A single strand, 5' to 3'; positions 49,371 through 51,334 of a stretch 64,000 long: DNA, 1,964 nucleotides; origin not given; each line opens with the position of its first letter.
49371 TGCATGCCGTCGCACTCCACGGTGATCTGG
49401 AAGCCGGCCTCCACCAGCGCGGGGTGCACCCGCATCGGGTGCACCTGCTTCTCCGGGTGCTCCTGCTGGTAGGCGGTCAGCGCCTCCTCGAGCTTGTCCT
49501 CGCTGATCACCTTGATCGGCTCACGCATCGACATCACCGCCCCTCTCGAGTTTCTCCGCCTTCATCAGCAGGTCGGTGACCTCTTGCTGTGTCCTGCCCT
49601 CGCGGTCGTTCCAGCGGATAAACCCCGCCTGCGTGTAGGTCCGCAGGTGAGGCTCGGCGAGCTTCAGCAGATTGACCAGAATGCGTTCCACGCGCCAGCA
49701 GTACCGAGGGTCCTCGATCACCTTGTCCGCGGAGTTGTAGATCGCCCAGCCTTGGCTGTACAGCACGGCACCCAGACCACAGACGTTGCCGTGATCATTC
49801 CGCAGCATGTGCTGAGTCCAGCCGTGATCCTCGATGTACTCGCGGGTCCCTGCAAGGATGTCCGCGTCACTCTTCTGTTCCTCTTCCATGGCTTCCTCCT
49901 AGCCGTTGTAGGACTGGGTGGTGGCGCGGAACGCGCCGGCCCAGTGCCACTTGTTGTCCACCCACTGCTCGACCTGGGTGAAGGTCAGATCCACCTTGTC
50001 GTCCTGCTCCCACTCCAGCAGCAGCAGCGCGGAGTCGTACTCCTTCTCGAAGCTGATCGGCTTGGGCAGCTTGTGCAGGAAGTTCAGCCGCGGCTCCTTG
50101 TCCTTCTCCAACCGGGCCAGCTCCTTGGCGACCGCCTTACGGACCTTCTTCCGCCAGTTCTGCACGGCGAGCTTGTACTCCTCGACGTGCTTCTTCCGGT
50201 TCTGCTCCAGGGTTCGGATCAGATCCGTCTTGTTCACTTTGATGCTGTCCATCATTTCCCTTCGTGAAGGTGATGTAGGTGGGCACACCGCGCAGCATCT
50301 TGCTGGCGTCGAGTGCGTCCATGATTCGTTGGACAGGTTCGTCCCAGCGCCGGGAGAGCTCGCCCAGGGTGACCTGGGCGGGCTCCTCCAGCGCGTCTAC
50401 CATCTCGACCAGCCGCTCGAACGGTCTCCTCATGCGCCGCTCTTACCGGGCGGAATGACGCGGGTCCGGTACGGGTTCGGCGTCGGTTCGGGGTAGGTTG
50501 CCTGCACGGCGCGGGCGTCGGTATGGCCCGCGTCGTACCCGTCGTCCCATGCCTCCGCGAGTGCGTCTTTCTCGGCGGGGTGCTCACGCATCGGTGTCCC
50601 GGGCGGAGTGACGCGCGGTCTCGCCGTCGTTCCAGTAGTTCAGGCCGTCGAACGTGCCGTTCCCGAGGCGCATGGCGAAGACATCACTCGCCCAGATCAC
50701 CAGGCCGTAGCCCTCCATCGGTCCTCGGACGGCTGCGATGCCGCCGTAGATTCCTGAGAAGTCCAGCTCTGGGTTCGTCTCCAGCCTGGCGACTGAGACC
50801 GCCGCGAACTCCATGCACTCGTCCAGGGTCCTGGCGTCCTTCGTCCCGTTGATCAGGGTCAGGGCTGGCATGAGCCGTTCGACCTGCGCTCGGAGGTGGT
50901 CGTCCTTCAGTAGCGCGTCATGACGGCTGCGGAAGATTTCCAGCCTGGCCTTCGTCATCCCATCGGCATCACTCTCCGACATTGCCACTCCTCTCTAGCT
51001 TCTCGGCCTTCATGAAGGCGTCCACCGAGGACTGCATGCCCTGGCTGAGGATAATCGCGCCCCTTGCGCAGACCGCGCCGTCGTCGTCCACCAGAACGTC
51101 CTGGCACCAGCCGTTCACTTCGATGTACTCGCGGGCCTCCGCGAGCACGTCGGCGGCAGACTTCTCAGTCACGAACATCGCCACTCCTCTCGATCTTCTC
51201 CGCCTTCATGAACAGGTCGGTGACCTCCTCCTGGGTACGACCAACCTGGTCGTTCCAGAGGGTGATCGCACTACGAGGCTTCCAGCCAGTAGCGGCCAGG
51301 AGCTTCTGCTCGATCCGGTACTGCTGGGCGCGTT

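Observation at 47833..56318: Expanded superfamily of at least 10 diversified small paralogues in the leftward operon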

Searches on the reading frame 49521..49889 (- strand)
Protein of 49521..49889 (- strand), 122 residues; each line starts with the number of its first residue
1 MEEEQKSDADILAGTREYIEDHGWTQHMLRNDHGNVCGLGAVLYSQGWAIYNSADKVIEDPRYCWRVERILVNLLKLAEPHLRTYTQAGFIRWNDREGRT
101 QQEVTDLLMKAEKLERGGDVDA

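Call 4: search_protein_families(library=pfam, max_evalue=1, proteins=[window:49521-49889:-])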
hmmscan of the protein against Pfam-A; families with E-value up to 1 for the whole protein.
window:49521-49889:- (122 aa): 1 family
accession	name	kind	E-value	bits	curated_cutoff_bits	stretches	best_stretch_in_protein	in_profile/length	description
PF19698.5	DUF6197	-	1.3e-16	61.3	24.6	1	5-113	3-110/111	Family of unknown function (DUF6197)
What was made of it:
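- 49521..49889 (-): A1, 122 aa, DUF6197. PF19698 61.3 bits, E 1.3e-16 (call 4).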

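Call 5: search_protein_families(library=phrogs, max_evalue=0.01, proteins=[window:49521-49889:-])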
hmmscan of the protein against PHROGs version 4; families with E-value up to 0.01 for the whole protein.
window:49521-49889:- (122 aa): 3 families
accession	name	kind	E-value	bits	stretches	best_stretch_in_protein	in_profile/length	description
phrog_762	-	unknown function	2.7e-12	47.8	1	2-113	38-149/281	-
phrog_13109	-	unknown function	1.1e-05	26.2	1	7-108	63-153/165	-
phrog_16237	-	unknown function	0.0095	16.7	0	10-108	100-187/188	-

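Call 13: find_homologous_proteins(query=A1)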
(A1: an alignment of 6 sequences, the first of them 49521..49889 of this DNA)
Query A1 (6 sequences) (122 aa, profile of the alignment): 31 proteins with E <= 0.001 among 3457 candidates.
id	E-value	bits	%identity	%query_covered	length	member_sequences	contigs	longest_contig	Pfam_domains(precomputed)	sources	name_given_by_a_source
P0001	4.0e-48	180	100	100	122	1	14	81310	PF19698.6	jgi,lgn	jgi:hypothetical protein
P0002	7.1e-47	176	44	98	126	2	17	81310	PF19698.6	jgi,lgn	jgi:hypothetical protein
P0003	7.8e-31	125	40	25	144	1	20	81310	PF19698.6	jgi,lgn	jgi:hypothetical protein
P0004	8.8e-31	124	45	97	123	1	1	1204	PF19698.6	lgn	-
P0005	8.9e-29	118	49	98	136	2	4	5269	PF19698.6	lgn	-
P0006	1.8e-28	117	43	100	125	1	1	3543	PF19698.6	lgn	-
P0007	4.8e-28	116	44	95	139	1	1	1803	PF19698.6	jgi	jgi:hypothetical protein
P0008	1.1e-27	114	41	99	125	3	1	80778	PF19698.6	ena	-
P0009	3.3e-27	113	42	97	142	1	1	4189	PF19698.6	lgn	-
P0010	1.9e-26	110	44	98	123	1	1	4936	PF19698.6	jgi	-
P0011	7.9e-26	108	44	95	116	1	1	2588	PF19698.6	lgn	-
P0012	1.5e-25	107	40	93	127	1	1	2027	PF19698.6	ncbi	-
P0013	1.7e-25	107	43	97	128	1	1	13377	PF19698.6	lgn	-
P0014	3.2e-25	106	45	98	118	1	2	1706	PF19698.6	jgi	jgi:hypothetical protein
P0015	2.0e-24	104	36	67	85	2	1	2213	-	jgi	jgi:hypothetical protein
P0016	5.8e-23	99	56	35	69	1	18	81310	PF19698.6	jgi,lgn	jgi:hypothetical protein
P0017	2.0e-22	97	44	93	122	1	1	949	PF19698.6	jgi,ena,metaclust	metaclust:\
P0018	8.1e-20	89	35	90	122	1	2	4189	PF19698.6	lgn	-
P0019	1.4e-17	82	28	30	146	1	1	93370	PF19698.6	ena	-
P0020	1.5e-17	82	40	20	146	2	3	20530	PF19698.6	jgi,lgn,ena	-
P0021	1.3e-16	79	37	25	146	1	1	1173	PF19698.6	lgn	-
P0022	3.2e-16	77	23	44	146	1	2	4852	PF19698.6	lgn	-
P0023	6.0e-16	76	25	98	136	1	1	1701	PF19698.6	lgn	-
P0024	4.2e-15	74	48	17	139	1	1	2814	PF19698.6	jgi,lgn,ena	-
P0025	7.2e-15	73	40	41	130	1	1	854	PF19698.6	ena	-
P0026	4.2e-14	71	-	-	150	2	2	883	PF19698.6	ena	-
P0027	7.6e-14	70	44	28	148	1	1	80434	PF19698.6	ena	-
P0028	4.8e-13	67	44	20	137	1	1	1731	PF19698.6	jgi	jgi:hypothetical protein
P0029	2.7e-11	61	43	17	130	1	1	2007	PF19698.6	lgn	-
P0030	1.2e-9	56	48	17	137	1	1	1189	PF19698.6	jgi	jgi:hypothetical protein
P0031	2.1e-7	49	26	90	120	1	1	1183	PF19698.6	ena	-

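Call 21: search_solved_structures(query=A4, max_evalue=10)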
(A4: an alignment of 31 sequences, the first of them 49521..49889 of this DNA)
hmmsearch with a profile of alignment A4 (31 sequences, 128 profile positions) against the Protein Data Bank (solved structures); distinct sequences matched with E-value up to 10: 8.
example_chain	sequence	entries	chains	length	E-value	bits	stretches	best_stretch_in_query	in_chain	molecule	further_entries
9h3g_BH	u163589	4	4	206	0.27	14.4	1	33-89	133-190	Large ribosomal subunit protein uL13y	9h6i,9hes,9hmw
5i8l_A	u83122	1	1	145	0.29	14.3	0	4-31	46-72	Lysozyme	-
9scu_CO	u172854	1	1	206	0.41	13.8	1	33-88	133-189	Large ribosomal subunit protein uL13w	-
7ob6_A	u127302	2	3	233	0.69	13.1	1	27-57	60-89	CPR-C4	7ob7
7pjo_AAA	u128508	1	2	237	0.7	13.1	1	27-57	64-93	CPR-C4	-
3krz_A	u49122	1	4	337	1.1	12.5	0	90-113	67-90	NADH:flavin oxidoreductase/NADH oxidase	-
3kru_A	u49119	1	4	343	1.1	12.4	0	90-113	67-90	NADH:flavin oxidoreductase/NADH oxidase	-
9izu_C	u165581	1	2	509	1.5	12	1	63-110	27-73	Methylmalonate-semialdehyde/malonate-semialdehyde dehydrogenase [acylating], mitochondrial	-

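Call 25: predict_structure(alignment_id=A4)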
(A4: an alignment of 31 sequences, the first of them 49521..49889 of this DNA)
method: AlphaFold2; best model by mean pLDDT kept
length: 122 residues; sequences in the alignment: 31
mean_pLDDT: 93.6   pTM: 0.86
mean pLDDT of the five models: 93.6, 92.3, 92.2, 91.8, 90.3
residues with pLDDT >= 90: 104; 70-90: 12; 50-70: 4; < 50: 2
segments of 3 or more residues with pLDDT < 50: none
pLDDT, mean of each block of 10 residues (from residue 1): 82 99 97 98 97 88 96 97 95 95 98 89 54
secondary structure, 60 per line:
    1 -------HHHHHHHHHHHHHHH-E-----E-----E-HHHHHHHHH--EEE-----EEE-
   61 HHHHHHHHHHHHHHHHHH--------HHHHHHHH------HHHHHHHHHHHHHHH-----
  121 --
elements in order: H8-22 H38-46 E49-51 E57-59 H61-78 H87-94 H101-115
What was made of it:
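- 49521..49889 (-): AlphaFold model mean pLDDT 93.6 (call 25).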

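Call 42: fold_search(model_id=the predicted structure, library=viral)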
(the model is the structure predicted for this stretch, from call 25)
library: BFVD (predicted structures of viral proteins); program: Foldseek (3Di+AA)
matches with E <= 10: 202; with E <= 0.001: 8
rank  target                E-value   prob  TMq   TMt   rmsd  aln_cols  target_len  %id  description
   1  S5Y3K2                3.7e-04  1.00  0.68  0.59   4.5       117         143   17  Uncharacterized protein [Mycobacterium phage Catdawg]
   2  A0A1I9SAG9            4.2e-04  1.00  0.66  0.69   3.8       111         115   24  Uncharacterized protein [Rhodococcus phage Weasels2]
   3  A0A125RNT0            4.2e-04  1.00  0.58  0.37   4.8       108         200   24  (no name in the UniProt tables at hand)
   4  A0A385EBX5            6.2e-04  1.00  0.67  0.63   4.9       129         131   25  Uncharacterized protein [Caulobacter phage CcrBL10]
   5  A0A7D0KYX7            6.9e-04  1.00  0.70  0.66   3.3       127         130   20  (no name in the UniProt tables at hand)
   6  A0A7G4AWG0            8.2e-04  1.00  0.64  0.50   5.2       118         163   22  Uncharacterized protein [Streptomyces phage Coruscant]
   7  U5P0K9                9.2e-04  1.00  0.65  0.78   3.8       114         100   22  (no name in the UniProt tables at hand)
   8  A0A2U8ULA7            9.7e-04  1.00  0.62  0.72   5.0       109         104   24  (no name in the UniProt tables at hand)
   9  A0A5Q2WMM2            1.7e-03  1.00  0.67  0.68   4.0       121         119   20  (no name in the UniProt tables at hand)
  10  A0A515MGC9            2.0e-03  1.00  0.65  0.73   5.3       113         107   24  (no name in the UniProt tables at hand)
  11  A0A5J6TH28            2.0e-03  1.00  0.65  0.66   5.0       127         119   20  Uncharacterized protein [Mycobacterium phage DyoEdafos]
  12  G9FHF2                4.0e-03  1.00  0.62  0.67   5.7       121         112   18  (no name in the UniProt tables at hand)
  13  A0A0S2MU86            4.2e-03  1.00  0.59  0.46   5.7       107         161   21  (no name in the UniProt tables at hand)
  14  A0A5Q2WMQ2            6.0e-03  1.00  0.57  0.30   5.8       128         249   20  (no name in the UniProt tables at hand)
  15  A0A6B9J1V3            7.5e-03  1.00  0.60  0.56   6.4       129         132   19  Uncharacterized protein [Rhizobium phage RL2RES]
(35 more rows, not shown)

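Call 44: find_encoding_contigs(protein=P0008, flank=10000, max_places=3)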
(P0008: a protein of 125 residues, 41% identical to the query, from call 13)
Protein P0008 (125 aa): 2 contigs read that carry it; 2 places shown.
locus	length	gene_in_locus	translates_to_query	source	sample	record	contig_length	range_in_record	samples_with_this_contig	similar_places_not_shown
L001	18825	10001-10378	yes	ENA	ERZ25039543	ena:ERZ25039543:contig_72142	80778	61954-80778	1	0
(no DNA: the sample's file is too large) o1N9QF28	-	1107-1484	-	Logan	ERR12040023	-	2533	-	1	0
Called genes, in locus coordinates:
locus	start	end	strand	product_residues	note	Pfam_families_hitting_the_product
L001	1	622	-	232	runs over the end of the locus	-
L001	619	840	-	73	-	-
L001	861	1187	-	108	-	-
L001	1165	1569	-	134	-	-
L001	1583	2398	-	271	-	PF01807:Zn_ribbon_DnaG (weak), PF13155:Toprim_2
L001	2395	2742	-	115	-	-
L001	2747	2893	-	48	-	-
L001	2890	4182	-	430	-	PF03796:DnaB_C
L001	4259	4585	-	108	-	-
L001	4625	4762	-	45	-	-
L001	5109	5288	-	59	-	-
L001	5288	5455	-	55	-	-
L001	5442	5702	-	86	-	-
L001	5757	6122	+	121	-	-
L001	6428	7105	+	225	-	PF24243:Phage_tail_C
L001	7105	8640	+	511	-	-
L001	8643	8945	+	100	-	-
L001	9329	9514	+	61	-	-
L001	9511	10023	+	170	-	-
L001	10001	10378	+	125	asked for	PF19698:DUF6197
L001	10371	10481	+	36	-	-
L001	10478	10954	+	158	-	PF14081:DUF4262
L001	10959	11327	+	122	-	-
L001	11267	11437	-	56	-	-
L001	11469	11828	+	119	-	-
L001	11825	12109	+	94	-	-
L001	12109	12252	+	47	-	-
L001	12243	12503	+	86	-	PF24623:Phage_zn_bind_8 (weak)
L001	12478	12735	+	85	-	-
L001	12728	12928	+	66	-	-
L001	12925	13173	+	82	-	-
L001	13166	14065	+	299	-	-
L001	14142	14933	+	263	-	-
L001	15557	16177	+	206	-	-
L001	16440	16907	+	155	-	-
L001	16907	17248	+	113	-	-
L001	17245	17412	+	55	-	-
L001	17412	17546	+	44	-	-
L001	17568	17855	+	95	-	-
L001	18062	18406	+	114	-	-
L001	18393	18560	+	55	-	-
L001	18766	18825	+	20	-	?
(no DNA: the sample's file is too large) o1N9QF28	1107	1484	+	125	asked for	PF19698:DUF6197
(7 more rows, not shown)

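Call 50: find_related_loci(query=A1, collection=viral_contigs, flank=10000)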
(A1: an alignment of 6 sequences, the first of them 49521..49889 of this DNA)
Query A1 (122 aa) in viral_contigs; peptide patterns used: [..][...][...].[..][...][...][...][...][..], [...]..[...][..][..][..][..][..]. (x = any residue, [..] = any of these).
545 stretches matched a pattern; 1 encode a relative of the query (tblastn E <= 1e-3); 1 distinct loci.
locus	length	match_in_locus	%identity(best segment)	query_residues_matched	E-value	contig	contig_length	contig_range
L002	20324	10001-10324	33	9-121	2e-11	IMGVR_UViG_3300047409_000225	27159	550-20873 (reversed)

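Call 60: search_protein_families(library=padloc, max_evalue=0.1, proteins=[window:49521-49889:-])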
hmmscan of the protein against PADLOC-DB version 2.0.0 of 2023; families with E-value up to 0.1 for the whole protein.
window:49521-49889:- (122 aa): 0 families

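Call 62: find_homologous_proteins(query=A4, max_evalue=0.05)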
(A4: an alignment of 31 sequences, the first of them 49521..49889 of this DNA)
Query A4 (31 sequences) (122 aa, profile of the alignment): 32 proteins with E <= 0.05 among 7050 candidates.
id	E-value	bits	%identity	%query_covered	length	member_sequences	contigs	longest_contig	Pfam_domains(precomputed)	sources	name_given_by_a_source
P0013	2.2e-39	152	43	97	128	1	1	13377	PF19698.6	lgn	-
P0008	2.5e-38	149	41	99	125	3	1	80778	PF19698.6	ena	-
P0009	2.9e-34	136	42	97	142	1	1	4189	PF19698.6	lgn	-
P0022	1.1e-33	134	23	44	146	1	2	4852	PF19698.6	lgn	-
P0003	1.3e-33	134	40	25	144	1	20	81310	PF19698.6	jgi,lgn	jgi:hypothetical protein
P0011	2.1e-33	133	44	95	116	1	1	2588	PF19698.6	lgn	-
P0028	6.8e-33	131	44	20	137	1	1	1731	PF19698.6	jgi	jgi:hypothetical protein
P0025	2.0e-32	130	40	41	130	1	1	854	PF19698.6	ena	-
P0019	4.0e-32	129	28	30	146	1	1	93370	PF19698.6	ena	-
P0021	8.1e-32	128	37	25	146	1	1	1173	PF19698.6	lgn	-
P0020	2.9e-31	126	40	20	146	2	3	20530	PF19698.6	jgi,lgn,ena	-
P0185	5.1e-31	125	32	39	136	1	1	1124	PF19698.6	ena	-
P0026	1.0e-30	124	-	-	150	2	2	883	PF19698.6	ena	-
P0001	1.7e-30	123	100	100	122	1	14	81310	PF19698.6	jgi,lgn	jgi:hypothetical protein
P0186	3.0e-30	123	28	32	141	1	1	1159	PF19698.6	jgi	jgi:hypothetical protein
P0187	7.4e-30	121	30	39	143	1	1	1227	PF19698.6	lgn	-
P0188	5.5e-29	119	39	29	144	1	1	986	PF19698.6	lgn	-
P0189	1.9e-27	114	44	20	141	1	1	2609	PF19698.6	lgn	-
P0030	2.3e-27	113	48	17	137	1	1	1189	PF19698.6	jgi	jgi:hypothetical protein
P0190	1.2e-26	111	54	21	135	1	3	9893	PF19698.6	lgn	-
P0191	2.0e-26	110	52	17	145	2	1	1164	PF19698.6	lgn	-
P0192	2.9e-26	110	52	17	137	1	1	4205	PF19698.6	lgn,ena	-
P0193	3.2e-26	110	52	17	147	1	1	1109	PF19698.6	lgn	-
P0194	5.8e-26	109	36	27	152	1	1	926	PF19698.6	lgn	-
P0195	6.8e-26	109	26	71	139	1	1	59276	PF19698.6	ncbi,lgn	-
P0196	1.3e-25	108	52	17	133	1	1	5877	PF19698.6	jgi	-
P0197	3.5e-25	106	22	93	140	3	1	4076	PF19698.6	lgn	-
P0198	4.0e-24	103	48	17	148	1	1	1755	PF19698.6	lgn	-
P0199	4.9e-23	99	43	25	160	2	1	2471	PF19698.6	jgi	-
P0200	3.7e-22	96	45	25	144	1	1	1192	PF19698.6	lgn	-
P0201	4.1e-22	96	38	24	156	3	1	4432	PF19698.6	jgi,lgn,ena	-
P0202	1.4e-10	59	29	92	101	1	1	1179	PF19698.6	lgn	-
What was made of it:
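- Tried and rejected: The word-indexed homologue search with the enlarged A alignment added little (call 62).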

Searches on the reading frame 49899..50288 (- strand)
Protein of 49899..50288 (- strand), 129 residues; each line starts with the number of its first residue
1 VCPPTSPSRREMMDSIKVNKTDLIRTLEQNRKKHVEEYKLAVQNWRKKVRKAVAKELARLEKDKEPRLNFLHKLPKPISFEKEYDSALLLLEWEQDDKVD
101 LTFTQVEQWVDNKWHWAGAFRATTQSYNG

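Call 23: search_protein_families(library=pfam, max_evalue=0.01, proteins=[window:49899-50288:-])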
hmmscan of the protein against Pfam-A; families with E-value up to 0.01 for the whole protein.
window:49899-50288:- (129 aa): 0 families

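Call 90: search_protein_families(library=phrogs, max_evalue=0.001, proteins=[window:49899-50288:-])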
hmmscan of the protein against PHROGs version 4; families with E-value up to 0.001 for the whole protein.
window:49899-50288:- (129 aa): 1 family
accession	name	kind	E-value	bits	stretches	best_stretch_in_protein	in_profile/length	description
phrog_34511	-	unknown function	7.7e-16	59.6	1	13-129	6-120/126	-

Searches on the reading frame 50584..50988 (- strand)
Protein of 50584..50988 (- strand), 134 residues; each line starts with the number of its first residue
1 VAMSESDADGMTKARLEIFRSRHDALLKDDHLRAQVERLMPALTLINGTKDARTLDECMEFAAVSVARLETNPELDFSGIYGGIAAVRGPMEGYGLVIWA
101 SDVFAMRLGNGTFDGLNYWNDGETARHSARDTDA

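Call 4: search_protein_families(library=pfam, max_evalue=1, proteins=[window:50584-50988:-])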
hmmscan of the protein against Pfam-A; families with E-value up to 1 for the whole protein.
window:50584-50988:- (134 aa): 0 families

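Call 5: search_protein_families(library=phrogs, max_evalue=0.01, proteins=[window:50584-50988:-])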
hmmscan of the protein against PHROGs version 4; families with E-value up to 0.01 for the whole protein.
window:50584-50988:- (134 aa): 0 families
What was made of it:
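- Checked: The 'divergent A member' 50584-50988 has no Pfam or PHROG hit (calls 4, 5).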

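Call 60: search_protein_families(library=padloc, max_evalue=0.1, proteins=[window:50584-50988:-])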
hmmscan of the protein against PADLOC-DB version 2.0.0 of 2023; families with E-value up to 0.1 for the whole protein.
window:50584-50988:- (134 aa): 0 families

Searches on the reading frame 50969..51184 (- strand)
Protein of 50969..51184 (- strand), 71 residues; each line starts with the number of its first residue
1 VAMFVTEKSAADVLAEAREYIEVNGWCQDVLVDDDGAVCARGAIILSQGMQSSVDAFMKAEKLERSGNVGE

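Call 4: search_protein_families(library=pfam, max_evalue=1, proteins=[window:50969-51184:-])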
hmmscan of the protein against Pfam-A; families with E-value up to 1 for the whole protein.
window:50969-51184:- (71 aa): 1 family
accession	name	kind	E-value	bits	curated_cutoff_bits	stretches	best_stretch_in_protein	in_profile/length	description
PF19698.5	DUF6197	-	3.3e-11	43.9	24.6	1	7-50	3-51/111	Family of unknown function (DUF6197)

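Call 5: search_protein_families(library=phrogs, max_evalue=0.01, proteins=[window:50969-51184:-])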
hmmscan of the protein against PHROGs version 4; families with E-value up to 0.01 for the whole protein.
window:50969-51184:- (71 aa): 3 families
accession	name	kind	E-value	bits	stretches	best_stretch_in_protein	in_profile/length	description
phrog_762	-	unknown function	4.5e-06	27.4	1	7-56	41-91/281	-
phrog_13109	-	unknown function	0.0024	18.6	1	11-46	65-100/165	-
phrog_16237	-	unknown function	0.0031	18.3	1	11-48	99-135/188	-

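Call 60: search_protein_families(library=padloc, max_evalue=0.1, proteins=[window:50969-51184:-])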
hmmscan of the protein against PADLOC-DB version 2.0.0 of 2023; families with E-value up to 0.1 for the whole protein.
window:50969-51184:- (71 aa): 0 families
